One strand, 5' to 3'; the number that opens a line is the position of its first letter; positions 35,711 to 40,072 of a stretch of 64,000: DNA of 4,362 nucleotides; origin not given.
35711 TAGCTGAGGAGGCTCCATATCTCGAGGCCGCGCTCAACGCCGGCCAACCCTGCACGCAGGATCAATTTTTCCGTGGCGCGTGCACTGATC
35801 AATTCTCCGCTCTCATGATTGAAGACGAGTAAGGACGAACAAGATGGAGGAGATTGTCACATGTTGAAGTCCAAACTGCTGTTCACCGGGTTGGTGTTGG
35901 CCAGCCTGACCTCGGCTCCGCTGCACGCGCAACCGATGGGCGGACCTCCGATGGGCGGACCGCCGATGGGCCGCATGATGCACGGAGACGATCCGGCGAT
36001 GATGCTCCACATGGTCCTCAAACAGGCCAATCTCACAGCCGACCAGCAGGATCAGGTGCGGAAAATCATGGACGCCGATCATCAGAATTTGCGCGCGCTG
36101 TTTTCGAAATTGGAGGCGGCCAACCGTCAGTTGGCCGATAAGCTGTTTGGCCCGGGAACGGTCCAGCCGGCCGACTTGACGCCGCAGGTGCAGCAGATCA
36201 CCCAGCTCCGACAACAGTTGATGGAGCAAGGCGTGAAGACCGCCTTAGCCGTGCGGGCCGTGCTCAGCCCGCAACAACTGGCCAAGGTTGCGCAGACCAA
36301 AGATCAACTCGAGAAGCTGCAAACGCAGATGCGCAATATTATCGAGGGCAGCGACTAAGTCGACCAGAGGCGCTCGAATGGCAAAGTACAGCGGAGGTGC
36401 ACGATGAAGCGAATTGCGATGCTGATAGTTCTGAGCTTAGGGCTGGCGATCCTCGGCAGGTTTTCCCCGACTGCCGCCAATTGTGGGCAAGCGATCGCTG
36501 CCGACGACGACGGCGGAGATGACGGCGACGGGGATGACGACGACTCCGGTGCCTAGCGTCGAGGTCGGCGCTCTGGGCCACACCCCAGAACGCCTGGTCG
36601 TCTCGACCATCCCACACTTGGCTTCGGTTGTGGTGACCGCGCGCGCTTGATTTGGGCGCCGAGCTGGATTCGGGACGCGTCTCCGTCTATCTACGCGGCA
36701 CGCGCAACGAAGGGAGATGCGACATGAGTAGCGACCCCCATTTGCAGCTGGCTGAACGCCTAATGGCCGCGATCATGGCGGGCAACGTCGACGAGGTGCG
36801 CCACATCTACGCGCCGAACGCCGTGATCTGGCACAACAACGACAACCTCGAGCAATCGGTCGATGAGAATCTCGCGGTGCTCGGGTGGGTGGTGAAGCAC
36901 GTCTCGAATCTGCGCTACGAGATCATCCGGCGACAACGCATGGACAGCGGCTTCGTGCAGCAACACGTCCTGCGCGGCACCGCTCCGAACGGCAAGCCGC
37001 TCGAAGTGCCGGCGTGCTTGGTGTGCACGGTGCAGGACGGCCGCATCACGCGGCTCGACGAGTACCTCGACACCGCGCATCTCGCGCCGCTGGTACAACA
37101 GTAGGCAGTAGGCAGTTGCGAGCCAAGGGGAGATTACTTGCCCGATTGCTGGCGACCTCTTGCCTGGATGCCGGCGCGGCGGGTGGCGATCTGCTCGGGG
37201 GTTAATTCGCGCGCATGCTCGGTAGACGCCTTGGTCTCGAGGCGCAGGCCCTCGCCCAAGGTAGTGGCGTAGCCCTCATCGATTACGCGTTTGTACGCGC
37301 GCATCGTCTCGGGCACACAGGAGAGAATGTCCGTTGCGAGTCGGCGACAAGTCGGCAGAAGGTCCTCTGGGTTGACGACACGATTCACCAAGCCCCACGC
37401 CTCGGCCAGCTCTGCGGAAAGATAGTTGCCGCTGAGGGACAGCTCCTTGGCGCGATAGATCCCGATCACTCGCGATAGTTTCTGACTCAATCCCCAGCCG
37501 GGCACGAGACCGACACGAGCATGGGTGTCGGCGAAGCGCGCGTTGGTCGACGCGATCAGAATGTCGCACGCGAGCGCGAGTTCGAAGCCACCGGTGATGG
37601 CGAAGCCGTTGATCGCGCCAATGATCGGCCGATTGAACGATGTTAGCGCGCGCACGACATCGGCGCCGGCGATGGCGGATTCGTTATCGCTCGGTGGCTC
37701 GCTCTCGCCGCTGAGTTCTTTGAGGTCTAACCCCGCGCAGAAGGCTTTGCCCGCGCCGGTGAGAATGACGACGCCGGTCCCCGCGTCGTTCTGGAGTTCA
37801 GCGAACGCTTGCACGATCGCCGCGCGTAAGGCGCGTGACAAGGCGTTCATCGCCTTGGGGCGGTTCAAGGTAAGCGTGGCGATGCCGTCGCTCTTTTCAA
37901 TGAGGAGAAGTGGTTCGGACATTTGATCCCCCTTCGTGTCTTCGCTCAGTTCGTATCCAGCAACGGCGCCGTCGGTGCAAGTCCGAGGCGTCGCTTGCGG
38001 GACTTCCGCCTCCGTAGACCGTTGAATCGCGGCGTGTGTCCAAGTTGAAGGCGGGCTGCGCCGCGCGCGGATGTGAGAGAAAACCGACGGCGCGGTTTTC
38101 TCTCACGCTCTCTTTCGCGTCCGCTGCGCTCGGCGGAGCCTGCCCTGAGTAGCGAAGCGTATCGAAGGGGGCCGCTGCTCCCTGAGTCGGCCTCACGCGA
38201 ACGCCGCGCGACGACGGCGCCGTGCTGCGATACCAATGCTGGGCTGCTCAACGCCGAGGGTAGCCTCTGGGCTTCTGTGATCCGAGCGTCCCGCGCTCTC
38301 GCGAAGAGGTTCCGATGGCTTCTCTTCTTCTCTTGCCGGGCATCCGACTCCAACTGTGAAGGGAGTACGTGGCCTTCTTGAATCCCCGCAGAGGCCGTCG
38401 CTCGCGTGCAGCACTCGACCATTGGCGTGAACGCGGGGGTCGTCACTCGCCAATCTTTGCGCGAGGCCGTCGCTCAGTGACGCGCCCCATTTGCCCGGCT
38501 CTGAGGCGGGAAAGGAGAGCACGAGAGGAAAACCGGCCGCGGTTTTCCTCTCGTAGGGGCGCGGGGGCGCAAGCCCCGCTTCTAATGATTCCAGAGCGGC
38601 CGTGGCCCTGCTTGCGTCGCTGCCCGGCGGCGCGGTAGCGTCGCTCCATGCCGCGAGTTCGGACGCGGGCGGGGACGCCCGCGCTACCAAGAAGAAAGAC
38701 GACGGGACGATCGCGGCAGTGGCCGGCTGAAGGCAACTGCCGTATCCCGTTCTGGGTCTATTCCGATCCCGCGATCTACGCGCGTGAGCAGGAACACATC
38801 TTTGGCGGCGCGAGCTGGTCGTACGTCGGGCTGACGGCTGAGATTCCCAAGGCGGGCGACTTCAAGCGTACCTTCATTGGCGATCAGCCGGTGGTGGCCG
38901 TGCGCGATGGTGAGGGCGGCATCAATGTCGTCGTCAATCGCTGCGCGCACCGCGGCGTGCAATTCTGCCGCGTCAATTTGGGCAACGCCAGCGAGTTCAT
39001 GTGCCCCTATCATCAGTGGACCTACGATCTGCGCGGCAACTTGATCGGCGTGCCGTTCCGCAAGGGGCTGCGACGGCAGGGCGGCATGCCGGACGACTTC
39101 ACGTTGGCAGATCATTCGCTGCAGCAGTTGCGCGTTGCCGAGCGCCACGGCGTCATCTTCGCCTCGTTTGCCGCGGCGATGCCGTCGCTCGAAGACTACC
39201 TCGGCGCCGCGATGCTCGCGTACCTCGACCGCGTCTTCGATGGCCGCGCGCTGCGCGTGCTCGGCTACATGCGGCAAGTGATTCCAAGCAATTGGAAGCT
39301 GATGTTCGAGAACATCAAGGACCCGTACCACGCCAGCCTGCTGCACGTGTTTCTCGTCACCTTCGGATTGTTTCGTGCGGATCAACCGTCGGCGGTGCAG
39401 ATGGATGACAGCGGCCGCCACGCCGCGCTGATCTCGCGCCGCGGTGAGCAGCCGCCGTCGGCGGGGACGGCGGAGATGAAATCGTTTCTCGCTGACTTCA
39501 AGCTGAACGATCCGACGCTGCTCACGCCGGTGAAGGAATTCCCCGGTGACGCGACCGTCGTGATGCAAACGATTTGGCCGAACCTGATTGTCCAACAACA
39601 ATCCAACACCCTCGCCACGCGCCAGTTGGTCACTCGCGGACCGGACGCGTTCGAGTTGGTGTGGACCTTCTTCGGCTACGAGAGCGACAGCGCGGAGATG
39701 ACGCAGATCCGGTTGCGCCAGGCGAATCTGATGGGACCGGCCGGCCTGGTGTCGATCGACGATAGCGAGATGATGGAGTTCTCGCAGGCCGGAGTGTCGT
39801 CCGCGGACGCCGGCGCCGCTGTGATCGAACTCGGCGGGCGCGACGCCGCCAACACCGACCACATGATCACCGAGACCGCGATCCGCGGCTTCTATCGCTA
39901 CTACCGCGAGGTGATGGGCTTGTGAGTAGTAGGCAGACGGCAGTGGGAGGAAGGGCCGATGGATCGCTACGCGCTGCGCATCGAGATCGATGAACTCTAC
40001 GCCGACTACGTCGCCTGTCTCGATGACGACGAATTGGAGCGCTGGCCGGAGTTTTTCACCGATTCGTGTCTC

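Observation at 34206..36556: ECF sigma / zinc-type anti-sigma pair bracketed by two LTXXQ periplasmic proteins with His-rich and Met-rich metal motifs, plus an acidic mini-peptide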

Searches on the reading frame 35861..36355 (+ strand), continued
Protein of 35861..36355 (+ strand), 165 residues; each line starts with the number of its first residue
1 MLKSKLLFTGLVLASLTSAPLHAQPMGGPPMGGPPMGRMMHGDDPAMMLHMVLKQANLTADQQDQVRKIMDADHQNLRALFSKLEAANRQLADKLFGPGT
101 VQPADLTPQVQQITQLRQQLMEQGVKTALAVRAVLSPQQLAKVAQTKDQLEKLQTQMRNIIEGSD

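Call 47: fold_search(model_id=the predicted structure, library=pdb)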
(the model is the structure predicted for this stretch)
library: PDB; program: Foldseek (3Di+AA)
matches with E <= 10: 589; with E <= 0.001: 0
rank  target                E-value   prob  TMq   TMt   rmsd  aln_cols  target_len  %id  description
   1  4wwf_B                8.0e-03  1.00  0.51  0.75   3.0       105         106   25  High-resolution structure of two Ni-bound forms of the M123C mutant of C. metallidurans CnrXs (released 2015-02-11)
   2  3zg1_A                9.0e-03  1.00  0.50  0.71   3.3       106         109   25  NI-BOUND FORM OF M123A MUTANT OF CUPRIAVIDUS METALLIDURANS CH34 CNRXS (released 2013-10-23)
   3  4wwf_A                9.6e-03  1.00  0.52  0.74   3.4       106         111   24  High-resolution structure of two Ni-bound forms of the M123C mutant of C. metallidurans CnrXs (released 2015-02-11)
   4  2y3h_D                1.1e-02  1.00  0.50  0.73   3.1       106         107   24  E63Q mutant of Cupriavidus metallidurans CH34 CnrXs (released 2011-03-30)
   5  3zg1_D                1.1e-02  1.00  0.50  0.71   3.1       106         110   24  NI-BOUND FORM OF M123A MUTANT OF CUPRIAVIDUS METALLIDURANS CH34 CNRXS (released 2013-10-23)
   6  3epv_A                1.4e-02  1.00  0.49  0.70   3.4       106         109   24  X-ray Structure of the Metal-sensor CnrX in both the Apo- and Copper-bound Forms (released 2008-11-25)
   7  2y3h_C                1.5e-02  1.00  0.49  0.70   3.4       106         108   25  E63Q mutant of Cupriavidus metallidurans CH34 CnrXs (released 2011-03-30)
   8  2y3h_A                1.5e-02  1.00  0.50  0.71   3.6       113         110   26  E63Q mutant of Cupriavidus metallidurans CH34 CnrXs (released 2011-03-30)
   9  2y39                  1.6e-02  1.00  0.50  0.72   3.4       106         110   25  Ni-bound form of Cupriavidus metallidurans CH34 CnrXs (released 2011-03-30)
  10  2y3h_B                1.6e-02  1.00  0.50  0.71   3.3       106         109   25  E63Q mutant of Cupriavidus metallidurans CH34 CnrXs (released 2011-03-30)
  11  2y3d_A                1.7e-02  1.00  0.53  0.75   3.3       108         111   24  Zn-bound form of Cupriavidus metallidurans CH34 CnrXs (released 2011-03-30)
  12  2y3b                  2.1e-02  1.00  0.52  0.73   3.3       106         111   24  Co-bound form of Cupriavidus metallidurans CH34 CnrXs (released 2011-03-30)
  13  3lay_A                2.8e-02  1.00  0.44  0.87   2.0        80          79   26  Alpha-Helical barrel formed by the decamer of the zinc resistance-associated protein (STM4172) from Salmonella enteric (released 2010-01-19)
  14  4wwb                  3.4e-02  1.00  0.50  0.71   3.5       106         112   25  High-resolution structure of the Ni-bound form of the Y135F mutant of C. metallidurans CnrXs (released 2015-02-11)
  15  5wo2_B                4.3e-02  1.00  0.41  0.71   4.9        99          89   22  Chaperone Spy bound to Casein Fragment (Casein un-modeled) (released 2017-08-16)
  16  3lay_F                4.6e-02  1.00  0.41  0.82   1.8        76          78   26  Alpha-Helical barrel formed by the decamer of the zinc resistance-associated protein (STM4172) from Salmonella enteric (released 2010-01-19)
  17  3lay_H                4.6e-02  1.00  0.41  0.78   2.0        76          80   26  Alpha-Helical barrel formed by the decamer of the zinc resistance-associated protein (STM4172) from Salmonella enteric (released 2010-01-19)
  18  3lay_J                4.8e-02  1.00  0.41  0.77   2.0        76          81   26  Alpha-Helical barrel formed by the decamer of the zinc resistance-associated protein (STM4172) from Salmonella enteric (released 2010-01-19)
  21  3lay_D                1.1e-01  1.00  0.43  0.85   2.2        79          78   25  Alpha-Helical barrel formed by the decamer of the zinc resistance-associated protein (STM4172) from Salmonella enteric (released 2010-01-19)
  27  3lay_G                1.3e-01  1.00  0.41  0.81   1.9        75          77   24  Alpha-Helical barrel formed by the decamer of the zinc resistance-associated protein (STM4172) from Salmonella enteric (released 2010-01-19)
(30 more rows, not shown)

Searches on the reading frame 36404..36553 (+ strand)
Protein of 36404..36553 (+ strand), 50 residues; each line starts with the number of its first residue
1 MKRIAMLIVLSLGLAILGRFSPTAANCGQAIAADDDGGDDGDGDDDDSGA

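Call 4: search_protein_families(library=pfam, proteins=[window:36404-36553:+], max_evalue=0.1)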
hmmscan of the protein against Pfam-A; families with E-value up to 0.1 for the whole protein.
window:36404-36553:+ (50 aa): 0 families

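Call 5: search_protein_families(library=ncbifam, proteins=[window:36404-36553:+], max_evalue=0.1)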
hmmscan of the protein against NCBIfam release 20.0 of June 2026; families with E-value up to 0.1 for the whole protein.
window:36404-36553:+ (50 aa): 0 families

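Call 62: find_homologous_proteins(query=window:36404-36553:+, max_evalue=0.01)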
Query window:36404-36553:+ (50 aa): 1 proteins with E <= 0.01 among 3 candidates.
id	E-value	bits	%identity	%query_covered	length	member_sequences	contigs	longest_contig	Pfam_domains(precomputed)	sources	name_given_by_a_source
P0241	3.9e-20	87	92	100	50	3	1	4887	-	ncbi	-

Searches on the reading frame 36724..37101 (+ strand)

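Call 44: search_protein_families(library=pfam, proteins=[window:36724-37101:+], max_evalue=0.0001)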
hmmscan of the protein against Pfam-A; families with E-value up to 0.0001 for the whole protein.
window:36724-37101:+ (126 aa): 2 families
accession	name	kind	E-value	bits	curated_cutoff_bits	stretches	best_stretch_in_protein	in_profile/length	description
PF12680.13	SnoaL_2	-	7.3e-12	46.2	27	1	10-110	1-101/102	SnoaL-like domain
PF07366.18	SnoaL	-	2.4e-06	27.8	28.4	1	11-120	5-122/126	SnoaL-like polyketide cyclase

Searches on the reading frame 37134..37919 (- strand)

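Call 44: search_protein_families(library=pfam, proteins=[window:37134-37919:-], max_evalue=0.0001)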
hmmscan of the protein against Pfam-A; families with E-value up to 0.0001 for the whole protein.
window:37134-37919:- (261 aa): 2 families
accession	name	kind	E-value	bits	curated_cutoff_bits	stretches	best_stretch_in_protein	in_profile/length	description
PF00378.25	ECH_1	-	3.6e-55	187.5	27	1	8-234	1-226/251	Enoyl-CoA hydratase/isomerase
PF16113.10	ECH_2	-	1.1e-27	97.8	27.2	1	14-197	2-187/335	Enoyl-CoA hydratase/isomerase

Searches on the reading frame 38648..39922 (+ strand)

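Call 44: search_protein_families(library=pfam, proteins=[window:38648-39922:+], max_evalue=0.0001)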
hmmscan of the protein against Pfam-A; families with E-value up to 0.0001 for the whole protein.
window:38648-39922:+ (425 aa): 2 families
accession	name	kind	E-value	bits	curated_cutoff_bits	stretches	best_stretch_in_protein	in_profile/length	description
PF00355.32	Rieske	-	1.9e-16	60.2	20.3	1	56-139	1-82/88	Rieske [2Fe-2S] domain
PF00848.25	Ring_hydroxyl_A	-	3e-16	60.4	24.9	1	205-424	7-207/208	Ring hydroxylating alpha subunit (catalytic domain)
